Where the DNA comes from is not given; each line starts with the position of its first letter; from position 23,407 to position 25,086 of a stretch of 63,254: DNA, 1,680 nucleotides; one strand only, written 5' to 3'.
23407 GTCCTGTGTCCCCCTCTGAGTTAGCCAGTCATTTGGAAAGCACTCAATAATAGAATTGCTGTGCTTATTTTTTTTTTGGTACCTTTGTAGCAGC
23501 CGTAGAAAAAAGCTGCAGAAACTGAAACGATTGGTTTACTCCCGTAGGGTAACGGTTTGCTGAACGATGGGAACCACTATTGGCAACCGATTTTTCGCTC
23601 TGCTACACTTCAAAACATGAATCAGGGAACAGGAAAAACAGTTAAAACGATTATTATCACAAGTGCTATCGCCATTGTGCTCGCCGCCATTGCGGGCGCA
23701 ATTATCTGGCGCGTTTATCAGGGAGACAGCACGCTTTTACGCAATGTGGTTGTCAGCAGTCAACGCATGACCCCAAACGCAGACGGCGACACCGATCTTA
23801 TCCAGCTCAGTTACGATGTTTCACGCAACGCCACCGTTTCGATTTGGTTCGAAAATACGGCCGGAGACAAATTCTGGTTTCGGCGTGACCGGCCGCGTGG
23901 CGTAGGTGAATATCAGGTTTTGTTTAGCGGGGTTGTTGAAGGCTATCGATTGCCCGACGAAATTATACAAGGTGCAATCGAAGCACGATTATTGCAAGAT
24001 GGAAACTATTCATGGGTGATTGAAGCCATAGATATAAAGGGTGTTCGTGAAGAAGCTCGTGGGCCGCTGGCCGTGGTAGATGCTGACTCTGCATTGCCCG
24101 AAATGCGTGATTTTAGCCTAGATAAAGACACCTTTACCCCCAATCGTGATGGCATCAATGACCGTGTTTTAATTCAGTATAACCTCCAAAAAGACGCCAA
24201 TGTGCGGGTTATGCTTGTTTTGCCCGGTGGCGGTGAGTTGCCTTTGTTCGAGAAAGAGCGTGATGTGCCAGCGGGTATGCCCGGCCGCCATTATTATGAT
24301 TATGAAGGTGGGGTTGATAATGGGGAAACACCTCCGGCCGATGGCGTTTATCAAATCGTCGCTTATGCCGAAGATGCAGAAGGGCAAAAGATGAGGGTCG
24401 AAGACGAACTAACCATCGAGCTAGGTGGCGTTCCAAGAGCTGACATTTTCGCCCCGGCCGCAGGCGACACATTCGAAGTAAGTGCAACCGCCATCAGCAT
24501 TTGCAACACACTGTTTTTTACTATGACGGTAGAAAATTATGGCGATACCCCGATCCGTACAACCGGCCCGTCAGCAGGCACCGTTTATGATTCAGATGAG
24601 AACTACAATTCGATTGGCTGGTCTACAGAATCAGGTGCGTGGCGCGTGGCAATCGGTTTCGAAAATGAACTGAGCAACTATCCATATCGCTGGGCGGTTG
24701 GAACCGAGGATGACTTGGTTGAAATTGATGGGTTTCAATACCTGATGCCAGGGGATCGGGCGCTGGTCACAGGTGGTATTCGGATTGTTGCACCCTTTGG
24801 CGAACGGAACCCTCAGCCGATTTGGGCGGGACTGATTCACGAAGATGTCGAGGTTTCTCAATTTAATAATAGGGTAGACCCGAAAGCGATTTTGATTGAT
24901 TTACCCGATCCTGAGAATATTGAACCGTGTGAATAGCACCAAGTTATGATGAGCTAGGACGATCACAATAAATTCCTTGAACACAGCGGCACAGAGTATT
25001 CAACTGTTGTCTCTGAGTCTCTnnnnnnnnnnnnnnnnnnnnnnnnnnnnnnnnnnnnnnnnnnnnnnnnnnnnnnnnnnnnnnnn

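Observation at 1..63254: Hyper-abundant 6-bp palindrome CGGCCG, a HIP1-like iterated palindrome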

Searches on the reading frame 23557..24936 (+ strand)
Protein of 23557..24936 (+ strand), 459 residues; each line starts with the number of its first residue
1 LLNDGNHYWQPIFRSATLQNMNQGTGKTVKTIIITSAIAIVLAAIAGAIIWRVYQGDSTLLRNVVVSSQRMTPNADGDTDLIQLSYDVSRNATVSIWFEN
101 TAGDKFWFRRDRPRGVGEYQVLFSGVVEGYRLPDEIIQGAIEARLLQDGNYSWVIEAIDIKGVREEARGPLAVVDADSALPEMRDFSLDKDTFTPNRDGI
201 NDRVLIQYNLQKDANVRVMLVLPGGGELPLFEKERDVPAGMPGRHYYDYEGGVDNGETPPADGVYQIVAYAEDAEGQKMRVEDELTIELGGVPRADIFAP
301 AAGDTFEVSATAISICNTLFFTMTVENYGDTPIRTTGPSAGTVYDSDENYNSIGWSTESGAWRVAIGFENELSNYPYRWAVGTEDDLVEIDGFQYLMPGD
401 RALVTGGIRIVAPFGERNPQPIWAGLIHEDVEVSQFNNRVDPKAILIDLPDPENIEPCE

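Call 63: search_protein_families(library=pfam, proteins=[window:23557-24936:+], max_evalue=0.001)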
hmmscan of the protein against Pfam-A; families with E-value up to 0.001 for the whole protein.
window:23557-24936:+ (459 aa): 1 family
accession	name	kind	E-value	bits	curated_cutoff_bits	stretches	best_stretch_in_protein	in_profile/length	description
PF13585.12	CHU_C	-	0.00037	21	27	0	191-217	5-30/86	CHU_C Type IX secretion signal domain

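Call 65: search_protein_families(library=padloc, proteins=[window:23557-24936:+], max_evalue=0.001)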
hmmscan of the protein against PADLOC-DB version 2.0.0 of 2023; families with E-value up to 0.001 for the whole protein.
window:23557-24936:+ (459 aa): 0 families
